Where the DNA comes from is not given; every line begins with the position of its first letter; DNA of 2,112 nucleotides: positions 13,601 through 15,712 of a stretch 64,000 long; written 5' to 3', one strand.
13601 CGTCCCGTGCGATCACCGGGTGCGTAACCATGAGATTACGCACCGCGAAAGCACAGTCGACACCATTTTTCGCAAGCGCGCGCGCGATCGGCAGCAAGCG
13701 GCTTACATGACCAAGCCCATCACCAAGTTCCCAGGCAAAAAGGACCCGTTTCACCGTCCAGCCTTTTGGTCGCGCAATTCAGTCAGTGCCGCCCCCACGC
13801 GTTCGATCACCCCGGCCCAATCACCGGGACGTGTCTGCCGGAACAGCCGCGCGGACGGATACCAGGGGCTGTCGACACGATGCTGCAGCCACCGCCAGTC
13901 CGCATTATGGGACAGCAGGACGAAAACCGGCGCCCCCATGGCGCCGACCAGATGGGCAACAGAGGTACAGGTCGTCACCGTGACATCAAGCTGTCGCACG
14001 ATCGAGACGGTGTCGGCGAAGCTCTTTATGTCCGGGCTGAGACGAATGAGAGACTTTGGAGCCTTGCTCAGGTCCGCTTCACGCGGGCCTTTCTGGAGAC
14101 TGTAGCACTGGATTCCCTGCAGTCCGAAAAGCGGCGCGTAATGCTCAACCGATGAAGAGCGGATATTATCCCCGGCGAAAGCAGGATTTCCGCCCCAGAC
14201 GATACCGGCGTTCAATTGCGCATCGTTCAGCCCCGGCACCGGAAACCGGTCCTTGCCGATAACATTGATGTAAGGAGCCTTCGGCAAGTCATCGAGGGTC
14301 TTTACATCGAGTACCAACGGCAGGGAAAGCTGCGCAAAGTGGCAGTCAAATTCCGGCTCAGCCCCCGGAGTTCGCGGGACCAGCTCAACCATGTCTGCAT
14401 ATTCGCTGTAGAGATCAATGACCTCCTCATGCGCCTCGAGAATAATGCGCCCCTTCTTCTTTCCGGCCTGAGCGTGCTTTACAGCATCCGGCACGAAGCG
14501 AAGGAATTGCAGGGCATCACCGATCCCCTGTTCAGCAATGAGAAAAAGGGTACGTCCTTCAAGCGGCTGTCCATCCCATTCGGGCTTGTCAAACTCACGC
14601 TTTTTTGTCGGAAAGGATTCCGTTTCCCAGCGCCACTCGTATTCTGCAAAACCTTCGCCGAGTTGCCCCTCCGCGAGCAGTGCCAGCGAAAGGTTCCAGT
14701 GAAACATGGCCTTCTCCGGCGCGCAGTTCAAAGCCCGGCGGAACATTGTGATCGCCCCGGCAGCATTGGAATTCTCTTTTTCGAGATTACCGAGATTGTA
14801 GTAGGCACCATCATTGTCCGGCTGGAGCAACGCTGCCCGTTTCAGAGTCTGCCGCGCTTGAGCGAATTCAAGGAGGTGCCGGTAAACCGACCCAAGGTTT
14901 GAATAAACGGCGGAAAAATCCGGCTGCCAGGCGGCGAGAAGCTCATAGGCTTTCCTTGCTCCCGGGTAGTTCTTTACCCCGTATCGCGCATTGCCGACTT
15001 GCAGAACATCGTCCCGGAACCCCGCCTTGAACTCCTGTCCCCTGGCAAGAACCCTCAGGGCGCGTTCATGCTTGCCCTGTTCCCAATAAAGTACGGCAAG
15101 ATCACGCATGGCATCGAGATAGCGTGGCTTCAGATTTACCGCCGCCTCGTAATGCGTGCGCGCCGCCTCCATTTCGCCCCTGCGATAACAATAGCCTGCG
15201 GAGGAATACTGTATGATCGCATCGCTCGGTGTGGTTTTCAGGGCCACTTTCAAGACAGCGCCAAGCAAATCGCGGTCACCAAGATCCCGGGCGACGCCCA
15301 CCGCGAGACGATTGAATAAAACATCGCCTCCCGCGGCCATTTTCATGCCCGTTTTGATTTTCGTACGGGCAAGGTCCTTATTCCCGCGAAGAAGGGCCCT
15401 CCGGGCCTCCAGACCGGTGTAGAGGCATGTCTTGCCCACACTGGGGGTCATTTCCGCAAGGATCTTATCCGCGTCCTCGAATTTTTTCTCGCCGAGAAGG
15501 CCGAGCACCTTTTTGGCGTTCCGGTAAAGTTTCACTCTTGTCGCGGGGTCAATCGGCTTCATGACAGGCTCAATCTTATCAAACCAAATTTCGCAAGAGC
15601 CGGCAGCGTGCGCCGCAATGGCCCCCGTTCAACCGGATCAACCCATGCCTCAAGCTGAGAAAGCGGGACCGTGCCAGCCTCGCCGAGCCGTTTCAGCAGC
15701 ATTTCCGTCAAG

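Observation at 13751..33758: Five paralogous TPR + GT9-like glycosyltransferases wrapped around a type I secretion system and its RTX protein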

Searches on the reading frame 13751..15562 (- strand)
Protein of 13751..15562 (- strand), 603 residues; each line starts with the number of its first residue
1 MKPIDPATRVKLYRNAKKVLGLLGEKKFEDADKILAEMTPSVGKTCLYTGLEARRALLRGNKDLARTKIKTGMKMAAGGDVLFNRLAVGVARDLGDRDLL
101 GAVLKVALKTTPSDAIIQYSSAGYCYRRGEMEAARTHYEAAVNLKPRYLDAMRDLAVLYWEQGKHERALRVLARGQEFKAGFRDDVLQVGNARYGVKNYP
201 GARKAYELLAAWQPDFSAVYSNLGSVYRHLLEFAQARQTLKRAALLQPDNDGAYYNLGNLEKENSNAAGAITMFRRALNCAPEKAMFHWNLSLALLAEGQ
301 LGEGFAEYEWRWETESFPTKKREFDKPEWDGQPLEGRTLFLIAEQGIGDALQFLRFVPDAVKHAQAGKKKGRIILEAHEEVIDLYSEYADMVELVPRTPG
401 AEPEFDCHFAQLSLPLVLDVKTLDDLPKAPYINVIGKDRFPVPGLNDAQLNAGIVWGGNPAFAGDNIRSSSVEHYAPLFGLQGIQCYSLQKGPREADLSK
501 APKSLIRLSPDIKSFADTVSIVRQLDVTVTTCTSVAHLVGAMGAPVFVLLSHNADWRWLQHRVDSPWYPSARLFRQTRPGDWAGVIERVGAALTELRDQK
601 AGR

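Call 3: search_protein_families(library=pfam, proteins=[window:13751-15562:-], max_evalue=0.01)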
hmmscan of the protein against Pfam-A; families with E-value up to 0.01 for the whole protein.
window:13751-15562:- (603 aa): 17 families
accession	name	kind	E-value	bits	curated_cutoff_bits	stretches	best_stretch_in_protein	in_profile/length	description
PF13414.12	TPR_11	-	1.2e-17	63.8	26.8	2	125-163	4-42/42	TPR repeat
PF13432.12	TPR_16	-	3.4e-14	53.4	32.7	3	126-174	8-56/65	Tetratricopeptide repeat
PF14559.12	TPR_19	-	1e-13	51.8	25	2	128-178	4-54/68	Tetratricopeptide repeat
PF07719.23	TPR_2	-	2e-12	46.6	27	1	218-250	2-34/34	Tetratricopeptide repeat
PF13424.12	TPR_12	-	2.5e-11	44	30.1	2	115-174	3-70/77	Tetratricopeptide repeat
PF00515.34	TPR_1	-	1.1e-10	41.3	27.8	1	219-250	3-34/34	Tetratricopeptide repeat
PF13431.12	TPR_17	-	1.2e-09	38.1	24.4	0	240-271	2-33/34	Tetratricopeptide repeat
PF13181.12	TPR_8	-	3.5e-08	33.4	25.7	0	219-250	3-34/34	Tetratricopeptide repeat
PF13428.12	TPR_14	-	6.5e-07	29.9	23.5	0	222-260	6-44/44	Tetratricopeptide repeat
PF13371.12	TPR_9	-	3.1e-06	27.5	35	1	197-251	9-63/73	Tetratricopeptide repeat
PF13174.12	TPR_6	-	1.2e-05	26.1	26.3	0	150-174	1-25/33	Tetratricopeptide repeat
PF24575.1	TPR_Slam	-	6.8e-05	23.7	35.2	0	114-168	46-100/104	Surface lipoprotein assembly modifier, N-terminal TPR repeats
PF13374.12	TPR_10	-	8.7e-05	22.8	27.5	0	149-173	2-26/42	Tetratricopeptide repeat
PF23914.1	TPR_CcmH_CycH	-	0.00012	22.3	42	0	247-300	46-99/158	Cytochrome c-type biogenesis protein H TPR domain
PF13176.12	TPR_7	-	0.00054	20.3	27.9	0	153-174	3-24/36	Tetratricopeptide repeat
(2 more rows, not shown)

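Call 6: search_protein_families(library=ncbifam, proteins=[window:13751-15562:-], max_evalue=0.01)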
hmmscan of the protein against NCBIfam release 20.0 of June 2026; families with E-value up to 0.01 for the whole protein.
window:13751-15562:- (603 aa): 16 families
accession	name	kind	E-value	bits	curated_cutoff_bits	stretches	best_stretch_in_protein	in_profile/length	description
TIGR02917.1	PEP_TPR_lipo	equivalog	9.6e-18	63.4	312.2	2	197-300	784-886/899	XrtA/PEP-CTERM system TPR-repeat protein PrsT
NF040959.1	MamA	equivalog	1.5e-17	63.7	200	2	185-295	73-183/204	magnetosome protein MamA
NF033920.0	C39_PA2778_fam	equivalog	4.8e-13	49.1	150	2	103-177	178-252/255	PA2778 family cysteine peptidase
TIGR02521.1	type_IV_pilW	equivalog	7e-11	42.1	154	2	217-285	135-203/234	type IV pilus biogenesis/stability protein PilW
NF033758.1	gliding_GltE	equivalog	1.4e-08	34.2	225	1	221-309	226-314/411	adventurous gliding motility TPR repeat lipoprotein GltE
TIGR02552.1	LcrH_SycD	equivalog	1.9e-08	34.1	104.8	1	189-286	24-121/136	SycD/LcrH family type III secretion system chaperone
TIGR04510.1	mod_pep_cyc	subfamily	7.1e-08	31.4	400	1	110-282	393-567/814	putative peptide modification system cyclase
NF033762.1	social_mot_Tgl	equivalog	1.3e-07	31.2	225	1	131-228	82-181/252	social motility TPR repeat lipoprotein Tgl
NF047371.1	FlcA_CTERM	equivalog_domain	9.2e-06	24.4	300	0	124-209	448-533/646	periplasmic flagellar collar protein FlcA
NF040561.1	PrimPol_Msp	equivalog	9.1e-05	21.2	200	0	160-231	2-73/515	CRISPR-associated primase-polymerase type A1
TIGR00540.1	TPR_hemY_coli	hypoth_equivalog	0.00022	20.1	142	1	102-170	313-380/385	heme biosynthesis-associated TPR protein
NF002725.1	PRK02603.1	equivalog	0.00035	20.6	143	0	126-166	83-123/173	photosystem I assembly protein Ycf3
NF052415.1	T3SS_chap_SctY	equivalog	0.0004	20.9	70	1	128-174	19-65/106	type III secretion apparatus assembly chaperone SctY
TIGR00990.1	3a0801s09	subfamily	0.00057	18.6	757.25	0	91-281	375-572/615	mitochondrial import receptor subunit TOM70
NF008757.0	PRK11788.1-5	equivalog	0.0013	18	363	0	213-281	176-244/388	lipopolysaccharide assembly protein LapB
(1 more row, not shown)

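Call 7: search_solved_structures(query=A1, max_evalue=1)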
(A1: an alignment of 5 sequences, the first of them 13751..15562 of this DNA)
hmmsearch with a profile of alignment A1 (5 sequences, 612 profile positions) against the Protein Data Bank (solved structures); distinct sequences matched with E-value up to 1: 374 (the best 60 are shown).
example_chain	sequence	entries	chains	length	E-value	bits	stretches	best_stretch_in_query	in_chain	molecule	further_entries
9qhb_A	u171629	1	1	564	2.6e-103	349.8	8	180-277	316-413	Engineered tetratricopeptide repeat protein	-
7yea_A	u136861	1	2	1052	1.4e-72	248.2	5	161-292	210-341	UDP-N-acetylglucosamine--peptide N-acetylglucosaminyltransferase 110 kDa subunit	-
7yeh_B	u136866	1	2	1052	2.4e-72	247.5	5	161-292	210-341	UDP-N-acetylglucosamine--peptide N-acetylglucosaminyltransferase 110 kDa subunit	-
7ntf_A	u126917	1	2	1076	3.4e-71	243.7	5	161-285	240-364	Isoform 1 of UDP-N-acetylglucosamine--peptide N-acetylglucosaminyltransferase 110 kDa subu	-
6eou_A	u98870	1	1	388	2e-65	224.6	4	161-295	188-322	UDP-N-acetylglucosamine--peptide N-acetylglucosaminyltransferase 110 kDa subunit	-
1w3b_A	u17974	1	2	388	1.1e-64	222.2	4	160-296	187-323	UDP-N-ACETYLGLUCOSAMINE--PEPTIDE N-ACETYLGLUCOSAMINYLTRANSFERASE 110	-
8bu0_A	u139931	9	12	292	9.9e-56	192.6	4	205-287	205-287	Consensus tetratricopeptide repeat protein | Crystal structure of an 8-repeat consensus TPR superhelix with Zinc. | Monomer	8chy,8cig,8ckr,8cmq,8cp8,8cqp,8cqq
9qhc_A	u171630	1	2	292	8.2e-54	186.3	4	206-287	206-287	Engineered tetratricopeptide repeat protein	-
7y4i_A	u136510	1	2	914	2.5e-38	135.1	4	195-302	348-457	Probable UDP-N-acetylglucosamine--peptide N-acetylglucosaminyltransferase SPINDLY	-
8dtf_A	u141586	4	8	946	3e-38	134.9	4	195-302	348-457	Probable UDP-N-acetylglucosamine--peptide N-acetylglucosaminyltransferase SPINDLY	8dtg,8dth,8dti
7obi_A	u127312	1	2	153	2.1e-32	115.6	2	207-288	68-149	CTPR-rv4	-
8ch0_A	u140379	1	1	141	2.8e-27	98.6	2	205-276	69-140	Consensus tetratricopeptide repeat protein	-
2fo7_A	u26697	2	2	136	6.8e-27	97.4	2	207-276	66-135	SYNTHETIC CONSENSUS TPR PROTEIN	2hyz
6xt9_D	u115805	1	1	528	4.2e-26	94.7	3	131-300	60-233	Bardet-Biedl syndrome 4 protein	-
8cm9_A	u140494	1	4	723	9.1e-26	93.6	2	172-277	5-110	UDP-N-acetylglucosamine--peptide N-acetylglucosaminyltransferase 110 kDa subunit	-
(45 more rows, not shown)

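Call 38: predict_structure(alignment_id=A3)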
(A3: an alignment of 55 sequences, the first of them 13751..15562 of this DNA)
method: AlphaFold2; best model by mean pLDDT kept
length: 603 residues; sequences in the alignment: 55
mean_pLDDT: 92.9   pTM: 0.86
mean pLDDT of the five models: 92.9, 92.7, 92.6, 92.3, 92.3
residues with pLDDT >= 90: 495; 70-90: 92; 50-70: 14; < 50: 2
segments of 3 or more residues with pLDDT < 50: none
pLDDT, mean of each block of 10 residues (from residue 1): 66 79 80 76 74 92 96 85 93 96 96 96 97 98 95 95 94 89 87 94 96 96 97 97 98 98 96 99 98 98 98 89 93 96 92 96 94 96 91 94 96 97 96 76 93 95 90 95 97 94 93 91 97 96 98 95 95 96 98 97 82
secondary structure, 60 per line:
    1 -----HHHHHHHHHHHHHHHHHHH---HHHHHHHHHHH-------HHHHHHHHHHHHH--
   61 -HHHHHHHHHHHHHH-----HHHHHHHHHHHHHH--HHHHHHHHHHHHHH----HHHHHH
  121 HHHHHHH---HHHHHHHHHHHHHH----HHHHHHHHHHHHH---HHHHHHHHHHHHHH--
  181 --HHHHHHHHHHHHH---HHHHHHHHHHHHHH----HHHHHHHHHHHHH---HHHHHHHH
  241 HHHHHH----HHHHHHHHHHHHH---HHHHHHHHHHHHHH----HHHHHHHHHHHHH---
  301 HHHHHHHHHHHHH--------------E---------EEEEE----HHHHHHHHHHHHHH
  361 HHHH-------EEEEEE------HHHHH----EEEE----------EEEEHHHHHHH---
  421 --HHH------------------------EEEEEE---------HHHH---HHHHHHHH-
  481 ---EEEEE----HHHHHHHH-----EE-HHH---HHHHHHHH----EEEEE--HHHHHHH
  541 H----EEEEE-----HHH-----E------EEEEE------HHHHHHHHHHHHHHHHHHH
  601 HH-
elements in order: H6-24 H28-38 H46-58 H62-75 H81-94 H97-110 H115-127 H131-144 H149-161 H165-178 H183-195 H199-212 H217-229 H233-246 H251-263 H267-280 H285-297 H301-313 E338-342 H347-364 E372-377 H384-388 E393-396 E407-410 H411-417 E450-455 H465-468 H472-479 E484-488 H493-500 H515-522 E527-531 H534-541 E546-550 E571-575 H582-602

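Call 41: fold_search(model_id=the predicted structure, library=pdb)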
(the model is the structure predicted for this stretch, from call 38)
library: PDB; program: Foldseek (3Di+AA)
matches with E <= 10: 1660; with E <= 0.001: 498
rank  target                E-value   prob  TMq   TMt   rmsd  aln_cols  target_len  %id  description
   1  8dth_B                3.4e-17  1.00  0.38  0.34  14.6       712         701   14  Cryo-EM structure of Arabidopsis SPY alternative conformation 2 (released 2023-03-08)
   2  8dtf_A                9.7e-17  1.00  0.31  0.24  17.3       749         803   13  Cryo-EM structure of the full length Arabidopsis SPY with complete TPRs (released 2023-03-08)
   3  7y4i_A                1.8e-16  1.00  0.40  0.31  13.7       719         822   14  Crystal structure of SPINDLY in complex with GDP (released 2022-12-07)
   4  7y4i_B                2.1e-16  1.00  0.40  0.32  13.7       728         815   14  Crystal structure of SPINDLY in complex with GDP (released 2022-12-07)
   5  8dtg_A                2.7e-16  1.00  0.31  0.25  18.0       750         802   14  Cryo-EM structure of Arabidopsis SPY alternative conformation 1 (released 2023-03-08)
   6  8dth_A                2.7e-16  1.00  0.31  0.26  16.8       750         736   13  Cryo-EM structure of Arabidopsis SPY alternative conformation 2 (released 2023-03-08)
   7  8dtg_B                7.7e-15  1.00  0.30  0.25  18.2       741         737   14  Cryo-EM structure of Arabidopsis SPY alternative conformation 1 (released 2023-03-08)
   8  7yea_A                3.0e-14  1.00  0.40  0.26  16.7       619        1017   17  Human O-GlcNAc transferase Dimer (released 2023-07-12)
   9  8dti_A                1.6e-13  1.00  0.36  0.35  14.2       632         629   16  Cryo-EM structure of Arabidopsis SPY in complex with GDP-fucose (released 2023-03-08)
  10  7yeh_A                2.6e-13  1.00  0.42  0.26  14.9       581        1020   17  Cryo-EM structure of human OGT-OGA complex (released 2023-07-12)
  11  7ntf_A                4.7e-13  1.00  0.30  0.22  22.6       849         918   12  Cryo-EM structure of unliganded O-GlcNAc transferase (released 2021-11-17)
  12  7ntf_B                7.6e-13  1.00  0.38  0.29  20.8       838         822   11  Cryo-EM structure of unliganded O-GlcNAc transferase (released 2021-11-17)
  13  6eou                  2.7e-12  1.00  0.37  0.60   6.0       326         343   18  O-GlcNAc transferase TPR domain with the intellectual disability associated mutation L254F (released 2018-05-09)
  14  8chy                  5.7e-12  1.00  0.39  0.79   4.6       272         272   20  Crystal structure of an 8-repeat consensus TPR superhelix with Zinc. (released 2024-02-21)
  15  1w3b_B                8.4e-12  1.00  0.43  0.68   3.5       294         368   20  The superhelical TPR domain of O-linked GlcNAc transferase reveals structural similarities to importin alpha. (released 2004-09-09)
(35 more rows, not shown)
